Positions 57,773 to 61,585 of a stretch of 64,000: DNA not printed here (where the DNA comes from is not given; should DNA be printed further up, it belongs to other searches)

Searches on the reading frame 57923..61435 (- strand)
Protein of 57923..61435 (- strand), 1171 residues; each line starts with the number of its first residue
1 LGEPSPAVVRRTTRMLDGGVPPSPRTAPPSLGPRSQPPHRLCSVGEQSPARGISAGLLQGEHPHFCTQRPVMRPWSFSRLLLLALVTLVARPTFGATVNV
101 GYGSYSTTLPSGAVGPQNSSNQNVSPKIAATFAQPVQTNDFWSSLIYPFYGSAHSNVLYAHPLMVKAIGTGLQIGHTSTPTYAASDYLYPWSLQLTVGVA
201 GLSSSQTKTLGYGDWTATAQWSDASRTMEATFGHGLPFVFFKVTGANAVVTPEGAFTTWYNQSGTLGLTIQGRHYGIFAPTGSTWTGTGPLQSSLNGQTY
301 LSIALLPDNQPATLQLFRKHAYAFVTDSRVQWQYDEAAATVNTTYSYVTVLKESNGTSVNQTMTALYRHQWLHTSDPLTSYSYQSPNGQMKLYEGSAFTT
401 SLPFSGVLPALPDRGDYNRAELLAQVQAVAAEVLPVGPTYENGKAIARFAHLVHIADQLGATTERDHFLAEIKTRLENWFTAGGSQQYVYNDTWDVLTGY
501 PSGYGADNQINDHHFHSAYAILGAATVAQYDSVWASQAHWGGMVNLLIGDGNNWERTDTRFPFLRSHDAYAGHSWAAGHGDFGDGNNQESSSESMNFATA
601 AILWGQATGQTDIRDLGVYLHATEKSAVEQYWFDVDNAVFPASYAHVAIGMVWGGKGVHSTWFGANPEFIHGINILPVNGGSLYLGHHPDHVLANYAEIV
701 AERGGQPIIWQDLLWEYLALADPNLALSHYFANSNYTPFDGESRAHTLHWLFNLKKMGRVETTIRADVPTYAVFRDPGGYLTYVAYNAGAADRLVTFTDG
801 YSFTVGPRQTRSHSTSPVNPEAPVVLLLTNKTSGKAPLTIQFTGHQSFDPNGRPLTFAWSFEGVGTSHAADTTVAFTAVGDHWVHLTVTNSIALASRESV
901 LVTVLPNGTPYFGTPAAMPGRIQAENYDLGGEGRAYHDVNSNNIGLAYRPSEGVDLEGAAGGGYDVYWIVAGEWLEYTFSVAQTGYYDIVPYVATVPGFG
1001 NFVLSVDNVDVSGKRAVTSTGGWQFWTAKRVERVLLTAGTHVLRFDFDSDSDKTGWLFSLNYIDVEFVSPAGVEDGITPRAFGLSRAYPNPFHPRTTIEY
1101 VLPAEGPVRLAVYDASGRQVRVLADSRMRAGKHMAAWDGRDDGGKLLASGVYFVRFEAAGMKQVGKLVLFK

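Call 69: search_protein_families(library=pfam, proteins=[window:57923-61435:-], max_evalue=0.0001)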
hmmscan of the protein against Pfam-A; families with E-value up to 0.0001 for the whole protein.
window:57923-61435:- (1171 aa): 5 families
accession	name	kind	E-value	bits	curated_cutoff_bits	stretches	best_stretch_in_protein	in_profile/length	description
PF17652.7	Glyco_hydro81C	-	1.8e-55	189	25.6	1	434-744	26-345/349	Glycosyl hydrolase family 81 C-terminal domain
PF03422.21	CBM_6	-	8.4e-16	58.8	28.9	1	948-1065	5-123/125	Carbohydrate binding module (family 6)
PF18911.6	PKD_4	-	1.6e-09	38.1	27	1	821-896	2-76/85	PKD domain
PF13860.13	FlgD_ig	-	6e-08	33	27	1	1098-1158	14-75/79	FlgD Ig-like domain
PF00801.26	PKD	-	3.1e-07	30.7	23.5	1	831-900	8-77/80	PKD domain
